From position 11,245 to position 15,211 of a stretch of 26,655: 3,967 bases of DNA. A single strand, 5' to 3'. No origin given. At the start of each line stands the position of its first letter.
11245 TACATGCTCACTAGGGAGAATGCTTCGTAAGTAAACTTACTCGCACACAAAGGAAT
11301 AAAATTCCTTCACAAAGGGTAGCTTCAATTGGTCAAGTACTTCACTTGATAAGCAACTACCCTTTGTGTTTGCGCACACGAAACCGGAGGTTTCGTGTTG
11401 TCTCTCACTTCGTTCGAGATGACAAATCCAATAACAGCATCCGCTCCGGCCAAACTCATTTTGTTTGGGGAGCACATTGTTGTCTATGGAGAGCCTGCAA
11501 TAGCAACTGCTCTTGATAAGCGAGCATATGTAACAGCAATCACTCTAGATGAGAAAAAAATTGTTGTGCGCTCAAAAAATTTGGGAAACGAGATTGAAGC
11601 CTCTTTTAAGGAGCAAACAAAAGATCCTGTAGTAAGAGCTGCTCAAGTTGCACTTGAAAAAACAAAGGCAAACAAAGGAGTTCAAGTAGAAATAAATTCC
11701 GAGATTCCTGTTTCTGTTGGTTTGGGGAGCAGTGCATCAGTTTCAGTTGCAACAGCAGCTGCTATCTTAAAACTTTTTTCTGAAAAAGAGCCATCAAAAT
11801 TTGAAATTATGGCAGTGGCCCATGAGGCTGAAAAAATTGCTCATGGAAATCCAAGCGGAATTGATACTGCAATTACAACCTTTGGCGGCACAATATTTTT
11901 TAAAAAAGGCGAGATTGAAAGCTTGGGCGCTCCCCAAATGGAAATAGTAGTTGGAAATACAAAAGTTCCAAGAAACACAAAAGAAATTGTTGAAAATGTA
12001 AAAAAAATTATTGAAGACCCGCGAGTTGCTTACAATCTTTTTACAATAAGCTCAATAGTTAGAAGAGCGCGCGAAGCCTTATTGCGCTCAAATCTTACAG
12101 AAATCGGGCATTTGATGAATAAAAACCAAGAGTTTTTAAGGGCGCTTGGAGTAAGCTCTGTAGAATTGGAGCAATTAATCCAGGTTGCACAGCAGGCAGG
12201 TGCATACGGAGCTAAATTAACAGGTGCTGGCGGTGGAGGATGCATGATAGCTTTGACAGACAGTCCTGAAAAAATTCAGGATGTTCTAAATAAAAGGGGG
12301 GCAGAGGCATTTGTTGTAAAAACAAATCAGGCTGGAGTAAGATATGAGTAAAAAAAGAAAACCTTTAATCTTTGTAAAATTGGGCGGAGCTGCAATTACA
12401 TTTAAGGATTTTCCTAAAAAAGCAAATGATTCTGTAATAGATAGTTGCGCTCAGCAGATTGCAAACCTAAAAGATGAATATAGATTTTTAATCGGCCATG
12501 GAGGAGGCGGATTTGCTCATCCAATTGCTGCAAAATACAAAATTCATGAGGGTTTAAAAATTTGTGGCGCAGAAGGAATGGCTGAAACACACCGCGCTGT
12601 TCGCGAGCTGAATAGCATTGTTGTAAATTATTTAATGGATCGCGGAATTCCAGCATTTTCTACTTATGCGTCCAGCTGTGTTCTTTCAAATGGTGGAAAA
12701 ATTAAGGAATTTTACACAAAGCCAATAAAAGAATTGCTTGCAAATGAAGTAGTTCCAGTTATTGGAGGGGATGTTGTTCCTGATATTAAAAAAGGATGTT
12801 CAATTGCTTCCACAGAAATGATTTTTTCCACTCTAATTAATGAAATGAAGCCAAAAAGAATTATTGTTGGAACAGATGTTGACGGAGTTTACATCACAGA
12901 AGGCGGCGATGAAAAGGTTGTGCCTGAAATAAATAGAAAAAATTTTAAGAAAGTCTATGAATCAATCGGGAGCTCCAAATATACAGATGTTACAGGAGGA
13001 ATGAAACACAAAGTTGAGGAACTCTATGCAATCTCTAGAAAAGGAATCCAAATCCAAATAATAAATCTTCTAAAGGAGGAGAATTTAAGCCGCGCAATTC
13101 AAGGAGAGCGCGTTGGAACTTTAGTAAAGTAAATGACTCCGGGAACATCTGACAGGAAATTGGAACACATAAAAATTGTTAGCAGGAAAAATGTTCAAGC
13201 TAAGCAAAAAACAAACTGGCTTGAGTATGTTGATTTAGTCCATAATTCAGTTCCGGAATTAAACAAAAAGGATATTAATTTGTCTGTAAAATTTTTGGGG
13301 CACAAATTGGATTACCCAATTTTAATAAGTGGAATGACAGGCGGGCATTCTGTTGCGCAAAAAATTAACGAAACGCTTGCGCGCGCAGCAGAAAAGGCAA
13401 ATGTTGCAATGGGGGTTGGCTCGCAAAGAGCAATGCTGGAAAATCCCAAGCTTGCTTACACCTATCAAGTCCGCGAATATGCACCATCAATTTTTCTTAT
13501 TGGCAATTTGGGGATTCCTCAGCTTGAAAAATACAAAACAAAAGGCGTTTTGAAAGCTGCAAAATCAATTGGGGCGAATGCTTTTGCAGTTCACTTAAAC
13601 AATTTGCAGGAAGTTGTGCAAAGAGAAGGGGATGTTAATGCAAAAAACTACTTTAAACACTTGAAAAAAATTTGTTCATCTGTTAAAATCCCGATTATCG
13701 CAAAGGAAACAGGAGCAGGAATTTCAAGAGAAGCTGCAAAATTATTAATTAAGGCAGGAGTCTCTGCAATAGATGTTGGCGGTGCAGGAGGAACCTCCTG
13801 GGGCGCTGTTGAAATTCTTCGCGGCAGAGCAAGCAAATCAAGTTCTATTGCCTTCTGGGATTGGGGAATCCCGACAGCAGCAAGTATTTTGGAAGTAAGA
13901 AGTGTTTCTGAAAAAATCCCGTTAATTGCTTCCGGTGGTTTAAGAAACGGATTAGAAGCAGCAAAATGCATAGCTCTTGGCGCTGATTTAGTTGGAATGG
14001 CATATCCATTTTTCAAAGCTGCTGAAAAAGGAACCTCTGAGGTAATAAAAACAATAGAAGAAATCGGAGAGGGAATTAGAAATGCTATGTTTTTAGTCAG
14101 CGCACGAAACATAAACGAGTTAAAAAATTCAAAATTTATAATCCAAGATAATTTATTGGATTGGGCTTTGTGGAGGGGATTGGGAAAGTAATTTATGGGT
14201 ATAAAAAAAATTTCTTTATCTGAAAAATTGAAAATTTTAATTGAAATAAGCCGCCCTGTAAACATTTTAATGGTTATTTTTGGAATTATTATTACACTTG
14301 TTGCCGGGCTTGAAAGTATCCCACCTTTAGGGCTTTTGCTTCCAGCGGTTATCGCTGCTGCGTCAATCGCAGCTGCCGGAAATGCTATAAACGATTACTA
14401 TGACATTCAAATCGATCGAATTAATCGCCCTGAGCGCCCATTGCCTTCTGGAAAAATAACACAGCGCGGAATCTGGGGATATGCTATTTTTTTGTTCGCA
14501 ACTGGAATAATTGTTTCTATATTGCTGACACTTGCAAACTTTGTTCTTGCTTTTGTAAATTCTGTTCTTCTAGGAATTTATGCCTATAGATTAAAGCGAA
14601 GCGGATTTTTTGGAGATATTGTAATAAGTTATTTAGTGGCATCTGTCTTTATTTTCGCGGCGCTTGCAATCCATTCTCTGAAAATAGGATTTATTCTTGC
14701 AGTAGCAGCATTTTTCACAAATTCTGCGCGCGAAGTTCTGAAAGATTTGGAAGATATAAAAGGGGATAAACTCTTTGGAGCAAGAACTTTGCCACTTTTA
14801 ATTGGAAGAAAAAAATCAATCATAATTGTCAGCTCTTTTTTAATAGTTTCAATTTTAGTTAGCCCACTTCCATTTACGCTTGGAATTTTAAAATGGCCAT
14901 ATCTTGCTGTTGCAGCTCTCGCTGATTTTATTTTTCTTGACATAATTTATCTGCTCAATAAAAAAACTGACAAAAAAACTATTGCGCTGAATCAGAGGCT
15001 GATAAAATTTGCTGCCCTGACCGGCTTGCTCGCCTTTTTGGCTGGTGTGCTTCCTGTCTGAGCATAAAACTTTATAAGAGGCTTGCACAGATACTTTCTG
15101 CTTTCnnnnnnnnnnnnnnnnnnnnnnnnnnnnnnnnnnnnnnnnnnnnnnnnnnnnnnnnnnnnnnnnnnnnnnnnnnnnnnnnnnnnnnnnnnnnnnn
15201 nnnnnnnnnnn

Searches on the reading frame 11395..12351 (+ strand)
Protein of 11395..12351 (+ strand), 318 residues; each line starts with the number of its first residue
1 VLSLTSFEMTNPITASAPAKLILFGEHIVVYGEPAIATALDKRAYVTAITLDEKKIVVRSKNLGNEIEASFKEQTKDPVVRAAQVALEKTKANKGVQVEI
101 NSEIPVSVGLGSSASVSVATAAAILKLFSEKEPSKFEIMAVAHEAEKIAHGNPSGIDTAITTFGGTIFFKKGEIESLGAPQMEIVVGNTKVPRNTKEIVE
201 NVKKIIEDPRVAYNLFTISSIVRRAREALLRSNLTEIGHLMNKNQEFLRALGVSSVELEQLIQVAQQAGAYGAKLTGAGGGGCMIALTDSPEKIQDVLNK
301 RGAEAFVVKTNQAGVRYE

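Call 19: search_protein_families(library=pfam, proteins=[window:11395-12351:+], max_evalue=0.001)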
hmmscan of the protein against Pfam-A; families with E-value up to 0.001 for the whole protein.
window:11395-12351:+ (318 aa): 3 families
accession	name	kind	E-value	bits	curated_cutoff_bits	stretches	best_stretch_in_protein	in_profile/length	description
PF00288.32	GHMP_kinases_N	-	6.1e-20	71.7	22.3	1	79-165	3-87/87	GHMP kinases N terminal domain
PF08544.19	GHMP_kinases_C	-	2e-17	63.8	21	1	225-300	1-78/85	GHMP kinases C terminal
PF22700.2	MVD-like_N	-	0.00018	21.6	27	1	74-140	60-126/157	Diphosphomevalonate decarboxylase-like N-terminal domain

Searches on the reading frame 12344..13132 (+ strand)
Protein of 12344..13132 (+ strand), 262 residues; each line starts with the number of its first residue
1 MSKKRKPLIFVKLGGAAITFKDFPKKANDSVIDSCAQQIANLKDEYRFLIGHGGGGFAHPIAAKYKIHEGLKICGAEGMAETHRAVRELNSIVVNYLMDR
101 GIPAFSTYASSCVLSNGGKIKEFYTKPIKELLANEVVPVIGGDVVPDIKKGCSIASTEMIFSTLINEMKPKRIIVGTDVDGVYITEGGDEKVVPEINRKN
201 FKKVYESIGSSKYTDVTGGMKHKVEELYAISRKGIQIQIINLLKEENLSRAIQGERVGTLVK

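Call 19: search_protein_families(library=pfam, proteins=[window:12344-13132:+], max_evalue=0.001)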
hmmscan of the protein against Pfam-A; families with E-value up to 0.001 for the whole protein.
window:12344-13132:+ (262 aa): 1 family
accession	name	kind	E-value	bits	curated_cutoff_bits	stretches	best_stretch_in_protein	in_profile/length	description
PF00696.33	AA_kinase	-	1.3e-37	130.2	24.9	1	8-241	2-234/234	Amino acid kinase family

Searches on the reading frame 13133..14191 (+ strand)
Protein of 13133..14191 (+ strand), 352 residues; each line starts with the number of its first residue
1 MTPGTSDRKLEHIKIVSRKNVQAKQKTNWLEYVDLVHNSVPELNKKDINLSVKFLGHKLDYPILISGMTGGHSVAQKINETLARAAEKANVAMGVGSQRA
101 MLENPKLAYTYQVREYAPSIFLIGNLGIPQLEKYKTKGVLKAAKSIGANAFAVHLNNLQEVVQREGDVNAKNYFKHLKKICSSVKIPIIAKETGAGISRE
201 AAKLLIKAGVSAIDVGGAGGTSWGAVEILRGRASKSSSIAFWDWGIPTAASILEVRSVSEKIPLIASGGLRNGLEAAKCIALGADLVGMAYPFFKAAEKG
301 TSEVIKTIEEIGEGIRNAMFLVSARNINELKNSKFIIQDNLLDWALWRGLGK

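Call 19: search_protein_families(library=pfam, proteins=[window:13133-14191:+], max_evalue=0.001)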
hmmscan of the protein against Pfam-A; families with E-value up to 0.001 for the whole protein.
window:13133-14191:+ (352 aa): 4 families
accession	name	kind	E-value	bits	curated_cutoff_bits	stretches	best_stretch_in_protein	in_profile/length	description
PF01070.24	FMN_dh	-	5.3e-25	88.6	24.9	2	168-333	201-346/350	FMN-dependent dehydrogenase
PF01645.23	Glu_synthase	-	8.4e-11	42.1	20.4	1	172-290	193-304/369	Conserved region in glutamate synthase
PF00478.31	IMPDH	-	2e-07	30.8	25.6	1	168-294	127-240/345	IMP dehydrogenase / GMP reductase domain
PF03060.21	NMO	-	7.2e-05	22.8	28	0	255-307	188-239/331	Nitronate monooxygenase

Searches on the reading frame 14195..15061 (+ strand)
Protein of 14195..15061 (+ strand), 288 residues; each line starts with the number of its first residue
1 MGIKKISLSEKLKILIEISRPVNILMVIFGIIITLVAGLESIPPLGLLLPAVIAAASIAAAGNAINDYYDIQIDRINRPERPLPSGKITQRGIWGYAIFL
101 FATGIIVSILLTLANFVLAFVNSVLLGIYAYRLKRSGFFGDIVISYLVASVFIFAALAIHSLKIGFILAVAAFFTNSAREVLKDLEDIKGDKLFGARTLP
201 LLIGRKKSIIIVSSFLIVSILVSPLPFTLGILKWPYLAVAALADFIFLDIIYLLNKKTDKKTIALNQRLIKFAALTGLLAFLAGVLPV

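Call 19: search_protein_families(library=pfam, proteins=[window:14195-15061:+], max_evalue=0.001)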
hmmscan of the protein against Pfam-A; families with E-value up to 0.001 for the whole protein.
window:14195-15061:+ (288 aa): 1 family
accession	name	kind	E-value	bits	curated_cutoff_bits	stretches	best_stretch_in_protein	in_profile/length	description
PF01040.23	UbiA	-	9.2e-41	140.2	34.2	1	29-263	3-241/250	UbiA prenyltransferase family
